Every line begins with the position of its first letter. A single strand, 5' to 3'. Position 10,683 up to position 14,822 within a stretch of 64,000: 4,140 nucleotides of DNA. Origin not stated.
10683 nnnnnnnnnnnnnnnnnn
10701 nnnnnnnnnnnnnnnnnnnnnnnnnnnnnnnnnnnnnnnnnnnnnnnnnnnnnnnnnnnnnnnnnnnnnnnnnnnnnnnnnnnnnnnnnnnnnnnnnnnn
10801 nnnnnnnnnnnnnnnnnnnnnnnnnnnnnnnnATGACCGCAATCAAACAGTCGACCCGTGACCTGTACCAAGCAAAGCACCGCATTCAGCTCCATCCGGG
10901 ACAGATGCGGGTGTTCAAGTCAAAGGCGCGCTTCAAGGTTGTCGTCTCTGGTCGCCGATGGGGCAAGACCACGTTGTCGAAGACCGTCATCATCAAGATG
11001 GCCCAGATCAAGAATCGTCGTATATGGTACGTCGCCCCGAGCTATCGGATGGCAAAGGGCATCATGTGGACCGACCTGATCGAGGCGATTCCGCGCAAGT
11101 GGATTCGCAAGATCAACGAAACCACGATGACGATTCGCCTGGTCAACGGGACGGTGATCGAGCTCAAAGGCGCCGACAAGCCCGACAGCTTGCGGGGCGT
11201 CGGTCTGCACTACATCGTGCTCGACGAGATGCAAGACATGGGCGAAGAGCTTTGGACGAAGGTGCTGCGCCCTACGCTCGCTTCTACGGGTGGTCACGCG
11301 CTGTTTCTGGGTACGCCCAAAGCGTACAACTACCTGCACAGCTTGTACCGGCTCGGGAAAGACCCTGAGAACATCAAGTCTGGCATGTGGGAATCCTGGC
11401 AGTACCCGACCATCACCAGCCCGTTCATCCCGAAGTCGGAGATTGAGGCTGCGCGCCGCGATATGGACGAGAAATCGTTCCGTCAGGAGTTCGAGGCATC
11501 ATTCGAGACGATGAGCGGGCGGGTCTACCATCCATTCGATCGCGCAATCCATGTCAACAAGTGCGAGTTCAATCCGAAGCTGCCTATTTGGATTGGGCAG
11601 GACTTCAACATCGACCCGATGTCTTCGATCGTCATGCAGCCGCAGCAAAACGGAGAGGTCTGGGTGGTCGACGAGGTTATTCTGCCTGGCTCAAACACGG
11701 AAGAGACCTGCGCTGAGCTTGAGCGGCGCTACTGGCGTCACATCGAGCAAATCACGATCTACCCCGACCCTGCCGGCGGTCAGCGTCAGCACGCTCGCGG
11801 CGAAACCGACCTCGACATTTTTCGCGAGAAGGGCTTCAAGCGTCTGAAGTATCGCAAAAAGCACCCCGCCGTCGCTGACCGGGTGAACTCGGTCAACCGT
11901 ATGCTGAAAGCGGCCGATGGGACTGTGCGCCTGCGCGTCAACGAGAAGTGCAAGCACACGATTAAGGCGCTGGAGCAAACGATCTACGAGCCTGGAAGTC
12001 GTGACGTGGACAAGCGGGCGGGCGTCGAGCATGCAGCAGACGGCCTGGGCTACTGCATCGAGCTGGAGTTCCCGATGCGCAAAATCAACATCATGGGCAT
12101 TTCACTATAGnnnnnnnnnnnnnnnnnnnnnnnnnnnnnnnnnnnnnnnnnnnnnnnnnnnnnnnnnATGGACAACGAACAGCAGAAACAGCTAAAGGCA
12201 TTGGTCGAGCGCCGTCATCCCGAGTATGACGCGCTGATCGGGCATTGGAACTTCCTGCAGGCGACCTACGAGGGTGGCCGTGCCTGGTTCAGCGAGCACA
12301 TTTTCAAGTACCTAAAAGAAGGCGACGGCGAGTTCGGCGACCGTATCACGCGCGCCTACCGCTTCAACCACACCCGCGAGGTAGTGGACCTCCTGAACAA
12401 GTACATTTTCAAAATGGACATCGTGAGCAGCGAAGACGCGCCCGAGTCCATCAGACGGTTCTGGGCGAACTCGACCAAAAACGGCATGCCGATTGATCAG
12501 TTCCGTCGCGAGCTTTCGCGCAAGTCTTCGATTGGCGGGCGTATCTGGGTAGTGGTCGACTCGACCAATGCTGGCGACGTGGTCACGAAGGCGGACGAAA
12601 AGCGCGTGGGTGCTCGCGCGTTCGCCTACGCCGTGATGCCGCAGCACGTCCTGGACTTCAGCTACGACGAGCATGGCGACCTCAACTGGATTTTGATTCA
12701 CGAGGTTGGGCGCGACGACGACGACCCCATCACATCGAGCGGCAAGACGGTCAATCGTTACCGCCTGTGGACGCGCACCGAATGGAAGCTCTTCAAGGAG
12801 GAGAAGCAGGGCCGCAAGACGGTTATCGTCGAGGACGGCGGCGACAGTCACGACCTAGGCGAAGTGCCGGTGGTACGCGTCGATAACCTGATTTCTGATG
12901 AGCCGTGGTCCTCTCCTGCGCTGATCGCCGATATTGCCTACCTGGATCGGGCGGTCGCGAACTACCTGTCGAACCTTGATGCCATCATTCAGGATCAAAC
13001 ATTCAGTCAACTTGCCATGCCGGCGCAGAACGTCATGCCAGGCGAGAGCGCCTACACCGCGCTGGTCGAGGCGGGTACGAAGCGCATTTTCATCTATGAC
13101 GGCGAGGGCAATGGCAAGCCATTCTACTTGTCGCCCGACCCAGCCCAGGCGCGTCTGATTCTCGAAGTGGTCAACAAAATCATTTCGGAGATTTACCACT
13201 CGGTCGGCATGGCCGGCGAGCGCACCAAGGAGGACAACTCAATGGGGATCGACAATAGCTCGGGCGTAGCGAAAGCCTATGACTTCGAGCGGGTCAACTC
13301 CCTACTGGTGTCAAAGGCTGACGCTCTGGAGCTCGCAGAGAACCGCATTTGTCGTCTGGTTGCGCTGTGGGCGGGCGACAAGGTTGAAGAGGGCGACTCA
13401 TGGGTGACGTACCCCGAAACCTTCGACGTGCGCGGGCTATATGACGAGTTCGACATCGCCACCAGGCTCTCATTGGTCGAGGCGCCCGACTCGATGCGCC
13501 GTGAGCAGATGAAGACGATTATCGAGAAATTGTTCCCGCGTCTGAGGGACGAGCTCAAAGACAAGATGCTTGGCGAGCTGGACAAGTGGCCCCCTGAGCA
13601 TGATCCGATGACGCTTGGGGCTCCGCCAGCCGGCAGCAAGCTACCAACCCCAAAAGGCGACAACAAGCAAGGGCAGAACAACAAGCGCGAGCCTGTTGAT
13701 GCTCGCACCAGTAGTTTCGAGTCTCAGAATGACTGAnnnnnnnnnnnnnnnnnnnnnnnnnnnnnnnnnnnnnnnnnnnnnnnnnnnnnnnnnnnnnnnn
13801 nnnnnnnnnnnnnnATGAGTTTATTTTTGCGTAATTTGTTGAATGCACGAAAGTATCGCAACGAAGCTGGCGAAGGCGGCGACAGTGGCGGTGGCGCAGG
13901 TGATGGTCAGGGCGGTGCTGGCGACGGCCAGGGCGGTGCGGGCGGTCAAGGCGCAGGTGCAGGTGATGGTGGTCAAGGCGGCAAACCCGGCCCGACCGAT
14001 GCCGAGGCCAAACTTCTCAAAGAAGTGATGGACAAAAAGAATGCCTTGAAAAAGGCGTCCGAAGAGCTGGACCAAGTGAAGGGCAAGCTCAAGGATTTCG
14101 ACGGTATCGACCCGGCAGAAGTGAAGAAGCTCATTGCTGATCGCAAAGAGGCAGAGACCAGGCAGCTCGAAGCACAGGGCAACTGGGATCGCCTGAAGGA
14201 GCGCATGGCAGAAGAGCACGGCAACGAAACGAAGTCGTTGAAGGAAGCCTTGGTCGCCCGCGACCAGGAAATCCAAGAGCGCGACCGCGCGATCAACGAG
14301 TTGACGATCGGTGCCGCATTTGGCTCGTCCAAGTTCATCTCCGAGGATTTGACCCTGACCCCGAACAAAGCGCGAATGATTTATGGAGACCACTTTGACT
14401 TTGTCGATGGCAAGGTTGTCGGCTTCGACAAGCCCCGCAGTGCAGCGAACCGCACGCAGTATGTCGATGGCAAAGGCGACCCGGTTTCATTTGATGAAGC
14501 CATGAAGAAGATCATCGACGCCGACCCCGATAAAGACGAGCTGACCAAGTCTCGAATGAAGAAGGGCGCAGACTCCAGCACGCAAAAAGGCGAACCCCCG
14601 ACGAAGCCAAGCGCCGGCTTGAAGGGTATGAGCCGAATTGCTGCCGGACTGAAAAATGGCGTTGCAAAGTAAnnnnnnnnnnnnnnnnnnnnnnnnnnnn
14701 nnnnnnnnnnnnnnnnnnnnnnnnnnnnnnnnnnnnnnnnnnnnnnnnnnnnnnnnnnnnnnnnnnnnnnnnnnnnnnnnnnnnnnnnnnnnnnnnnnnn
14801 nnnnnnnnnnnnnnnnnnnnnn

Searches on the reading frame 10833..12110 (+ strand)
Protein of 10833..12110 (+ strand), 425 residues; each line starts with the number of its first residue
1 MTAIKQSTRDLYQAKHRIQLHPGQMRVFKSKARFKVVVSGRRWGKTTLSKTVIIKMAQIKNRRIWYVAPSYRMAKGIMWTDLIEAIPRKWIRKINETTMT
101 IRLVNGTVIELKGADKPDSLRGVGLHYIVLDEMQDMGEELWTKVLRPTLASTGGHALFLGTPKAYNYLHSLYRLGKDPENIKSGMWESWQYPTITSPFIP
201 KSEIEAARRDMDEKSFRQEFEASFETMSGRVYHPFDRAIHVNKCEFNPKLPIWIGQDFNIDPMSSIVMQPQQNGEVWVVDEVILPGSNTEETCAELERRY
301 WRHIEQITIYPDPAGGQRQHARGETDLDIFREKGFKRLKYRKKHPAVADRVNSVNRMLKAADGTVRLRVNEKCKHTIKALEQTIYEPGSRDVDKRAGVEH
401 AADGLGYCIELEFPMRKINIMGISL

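Call 10: search_protein_families(library=phrogs, proteins=[window:10833-12110:+], max_evalue=0.001)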
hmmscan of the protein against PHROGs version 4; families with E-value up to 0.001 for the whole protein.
window:10833-12110:+ (425 aa): 9 families
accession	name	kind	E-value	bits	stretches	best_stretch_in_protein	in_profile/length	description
phrog_10250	-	head and packaging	1.2e-50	173.3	1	208-417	2-220/228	terminase large subunit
phrog_2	-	head and packaging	2.2e-50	173.3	1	16-416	262-596/807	terminase large subunit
phrog_7579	-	head and packaging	4e-15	56.7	1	21-220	6-209/239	terminase large subunit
phrog_675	-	head and packaging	2.7e-08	33.6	1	21-167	44-196/576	terminase large subunit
phrog_38319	-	unknown function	2.8e-05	24.7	0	23-139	9-131/271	-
phrog_3717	-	head and packaging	4.9e-05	23.9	1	17-266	8-266/277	terminase large subunit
phrog_979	-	head and packaging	6.4e-05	22.8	1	13-139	147-279/642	terminase large subunit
phrog_9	-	head and packaging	0.00026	20.9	1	38-152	229-348/812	terminase large subunit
phrog_5653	-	head and packaging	0.00068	20.4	0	226-384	5-149/199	terminase large subunit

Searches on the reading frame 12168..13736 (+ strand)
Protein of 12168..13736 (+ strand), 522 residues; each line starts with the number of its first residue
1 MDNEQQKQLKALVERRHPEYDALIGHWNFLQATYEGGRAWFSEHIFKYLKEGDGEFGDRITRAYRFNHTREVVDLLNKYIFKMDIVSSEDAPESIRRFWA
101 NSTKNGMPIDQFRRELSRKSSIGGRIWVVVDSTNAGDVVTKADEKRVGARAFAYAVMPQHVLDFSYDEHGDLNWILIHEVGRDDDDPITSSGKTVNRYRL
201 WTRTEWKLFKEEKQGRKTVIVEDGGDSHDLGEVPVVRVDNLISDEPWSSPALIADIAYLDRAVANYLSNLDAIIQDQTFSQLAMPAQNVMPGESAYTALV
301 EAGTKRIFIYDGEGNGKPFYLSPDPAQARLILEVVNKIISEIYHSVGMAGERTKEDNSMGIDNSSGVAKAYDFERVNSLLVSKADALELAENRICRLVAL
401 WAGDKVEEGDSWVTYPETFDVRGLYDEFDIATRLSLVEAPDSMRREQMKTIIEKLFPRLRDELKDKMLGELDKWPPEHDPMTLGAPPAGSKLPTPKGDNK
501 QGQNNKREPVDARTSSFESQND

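Call 10: search_protein_families(library=phrogs, proteins=[window:12168-13736:+], max_evalue=0.001)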
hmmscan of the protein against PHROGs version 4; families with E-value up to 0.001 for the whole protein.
window:12168-13736:+ (522 aa): 3 families
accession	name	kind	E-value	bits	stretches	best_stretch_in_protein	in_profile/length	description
phrog_145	-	head and packaging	1.1e-106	358.5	1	5-484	2-479/493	portal protein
phrog_12458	-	unknown function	5.9e-96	321.9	1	4-233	21-256/265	-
phrog_20858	-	unknown function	1.6e-85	287.4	1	284-477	1-195/250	-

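Call 80: search_dna_similar(query=window:12168-13736:+, collection=phages, mode=protein, max_evalue=1e-20, max_rows=15)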
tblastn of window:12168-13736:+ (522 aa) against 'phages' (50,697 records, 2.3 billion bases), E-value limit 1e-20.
Records with a match: 37; places in all: 37; records where one place covers at least 80% of the query: 34.
Best place of each record, by identity: <60% 37.
By first word of the organism name: Rhizobium 10; Klebsiella 6; Pseudomonas 6; Escherichia 4; Pelagibacter 4; Salmonella 2; Stenotrophomonas 2; Xanthomonas 1; Phage 1; Tunturiibacter 1.
By host as written in the record: Pseudomonas syringae pv. actinidiae 3; - 2; Salmonella enterica subsp. enterica serovar Typhimurium strain LT2 2; Rhizobium etli CFN42 2; Pseudomonas syringae pv. avii 2; Candidatus Pelagibacter sp. HTCC7211 2; Escherichia coli strain SCU-107 1; Escherichia coli strain SCU-175 1; and 22 more.
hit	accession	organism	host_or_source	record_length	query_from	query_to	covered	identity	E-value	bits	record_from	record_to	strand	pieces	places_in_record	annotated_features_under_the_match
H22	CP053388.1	Escherichia phage CMS-2020a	Escherichia coli strain SCU-107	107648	7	504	95%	55.1%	0e+0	573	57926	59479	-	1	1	record has no annotation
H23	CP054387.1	Escherichia phage CMS-2020a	Escherichia coli strain SCU-175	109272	7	504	95%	55.1%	0e+0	573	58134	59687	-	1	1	record has no annotation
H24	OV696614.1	Escherichia phage Cyrano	-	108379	7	504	95%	55.1%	0e+0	573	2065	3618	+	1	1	Head-Tail connector protein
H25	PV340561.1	Escherichia phage PhiR41_1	Escherichia coli str. K-12 substr. ...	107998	7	479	91%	57.7%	0e+0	575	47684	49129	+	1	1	hypothetical protein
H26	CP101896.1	Klebsiella phage GArcari-2022b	Klebsiella pneumoniae strain 4011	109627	6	483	92%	55.9%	6e-175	552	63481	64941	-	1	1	record has no annotation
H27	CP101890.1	Klebsiella phage GArcari-2022a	Klebsiella pneumoniae strain 9362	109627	6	483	92%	55.9%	6e-175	552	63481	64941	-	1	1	record has no annotation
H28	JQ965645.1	Salmonella phage SSU5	Salmonella enterica subsp. enterica ...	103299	7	483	91%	56.1%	2e-178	562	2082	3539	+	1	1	hypothetical protein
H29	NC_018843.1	Salmonella phage SSU5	Salmonella enterica subsp. enterica ...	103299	7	483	91%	56.1%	2e-178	562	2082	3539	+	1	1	hypothetical protein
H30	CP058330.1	Klebsiella phage vB_Kpn_1825-KPC53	Klebsiella pneumoniae subsp. pneumoniae ...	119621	7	483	91%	56.1%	8e-175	552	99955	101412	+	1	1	record has no annotation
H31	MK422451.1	Klebsiella phage ST13-OXA48phi12.3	Klebsiella pneumoniae ST13-OXA48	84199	7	483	91%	56.1%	9e-175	551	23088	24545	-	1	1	portal protein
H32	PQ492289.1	Klebsiella phage vB_KpnS_p4727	Klebsiella pneumoniae 4727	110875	7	483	91%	56.1%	9e-175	551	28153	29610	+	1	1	record has no annotation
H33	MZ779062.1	Klebsiella phage pJN2-26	horse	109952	7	483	91%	56.1%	1e-174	551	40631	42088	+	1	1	portal protein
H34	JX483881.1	Rhizobium phage RHEph10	Rhizobium etli CFN42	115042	9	509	96%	53.3%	2e-170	539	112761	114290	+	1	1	putative phage portal protein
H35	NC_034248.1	Rhizobium phage RHEph10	Rhizobium etli CFN42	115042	9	509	96%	53.3%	2e-170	539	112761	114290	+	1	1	putative phage portal protein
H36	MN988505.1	Rhizobium phage RHph_N1_10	Rhizobium phaseoli N1_10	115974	9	509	96%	53.0%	2e-169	536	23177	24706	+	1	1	putative phage portal protein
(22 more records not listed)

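Call 81: search_dna_similar(query=window:12168-13736:+, collection=plasmids, mode=protein, max_evalue=1e-20, max_rows=15)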
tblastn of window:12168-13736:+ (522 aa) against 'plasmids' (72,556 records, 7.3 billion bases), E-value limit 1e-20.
Records with a match: 965; places in all: 977; records where one place covers at least 80% of the query: 950.
Best place of each record, by identity: 60-80% 27; <60% 938.
By first word of the organism name: Klebsiella 341; Escherichia 204; Acinetobacter 145; Enterobacter 91; Yersinia 62; Salmonella 49; Citrobacter 25; Aeromonas 11; Cronobacter 9; Shigella 7; and 14 more.
By predicted mobility (MOB-suite, as given by PLSDB): non-mobilizable 844; mobilizable 104; conjugative 17.
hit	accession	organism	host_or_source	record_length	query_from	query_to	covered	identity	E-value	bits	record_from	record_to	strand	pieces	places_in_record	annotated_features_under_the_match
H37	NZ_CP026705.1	Acinetobacter baumannii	-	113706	8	485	92%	60.1%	0e+0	630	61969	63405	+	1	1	phage portal protein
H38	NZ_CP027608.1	Acinetobacter baumannii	-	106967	8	485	92%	60.1%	0e+0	630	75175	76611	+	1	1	phage portal protein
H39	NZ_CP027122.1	Acinetobacter baumannii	-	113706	8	485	92%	60.1%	0e+0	630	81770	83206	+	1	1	phage portal protein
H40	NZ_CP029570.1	Acinetobacter baumannii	Homo sapiens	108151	8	485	92%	60.1%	0e+0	630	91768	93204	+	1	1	phage portal protein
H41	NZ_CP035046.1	Acinetobacter baumannii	Homo sapiens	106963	8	485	92%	60.1%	0e+0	630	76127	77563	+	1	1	phage portal protein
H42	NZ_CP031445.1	Acinetobacter baumannii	Homo sapiens,right leg muscle, right ...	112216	8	485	92%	60.1%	0e+0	630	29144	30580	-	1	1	phage portal protein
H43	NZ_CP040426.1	Acinetobacter baumannii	Homo sapiens,whole organism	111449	8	485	92%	60.1%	0e+0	630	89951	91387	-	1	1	phage portal protein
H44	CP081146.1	Acinetobacter baumannii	Homo sapiens,respiratory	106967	8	485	92%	60.1%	0e+0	630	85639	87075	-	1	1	phage portal protein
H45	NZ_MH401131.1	Acinetobacter baumannii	-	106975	8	485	92%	60.1%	0e+0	630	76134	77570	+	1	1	phage portal protein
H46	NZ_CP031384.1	Acinetobacter baumannii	Homo sapiens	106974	8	485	92%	60.1%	0e+0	630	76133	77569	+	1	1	phage portal protein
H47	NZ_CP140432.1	Acinetobacter baumannii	Homo sapiens,Wound/Abscess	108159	8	485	92%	60.1%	0e+0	630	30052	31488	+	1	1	phage portal protein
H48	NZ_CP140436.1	Acinetobacter baumannii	Homo sapiens,urine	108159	8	485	92%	60.1%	0e+0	630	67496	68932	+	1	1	phage portal protein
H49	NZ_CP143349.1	Acinetobacter baumannii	-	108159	8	485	92%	60.1%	0e+0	630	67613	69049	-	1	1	phage portal protein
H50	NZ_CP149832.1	Acinetobacter baumannii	-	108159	8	485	92%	60.1%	0e+0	630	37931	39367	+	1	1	phage portal protein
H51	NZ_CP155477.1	Acinetobacter baumannii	Homo sapiens,skin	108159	8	485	92%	60.1%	0e+0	630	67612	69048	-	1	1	phage portal protein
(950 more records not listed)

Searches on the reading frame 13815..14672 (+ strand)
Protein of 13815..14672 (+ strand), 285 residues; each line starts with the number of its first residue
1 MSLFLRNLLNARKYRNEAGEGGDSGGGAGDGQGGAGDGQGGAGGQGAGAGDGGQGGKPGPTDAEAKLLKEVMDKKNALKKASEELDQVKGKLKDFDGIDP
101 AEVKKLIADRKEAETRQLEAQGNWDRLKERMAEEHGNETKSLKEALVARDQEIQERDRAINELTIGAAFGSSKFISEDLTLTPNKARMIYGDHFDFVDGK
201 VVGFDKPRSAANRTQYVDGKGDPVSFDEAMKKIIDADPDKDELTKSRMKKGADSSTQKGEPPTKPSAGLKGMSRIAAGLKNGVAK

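Call 79: search_protein_families(library=phrogs, proteins=[window:13815-14672:+], max_evalue=0.00001)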
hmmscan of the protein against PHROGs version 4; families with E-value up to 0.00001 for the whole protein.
window:13815-14672:+ (285 aa): 3 families
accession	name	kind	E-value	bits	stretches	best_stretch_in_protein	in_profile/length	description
phrog_206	-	head and packaging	1e-30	108.4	1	55-284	35-254/263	head scaffolding protein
phrog_7402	-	unknown function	5.8e-25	89.1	1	163-278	1-116/123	-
phrog_784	-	unknown function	1.8e-16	61.6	1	60-261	32-223/250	-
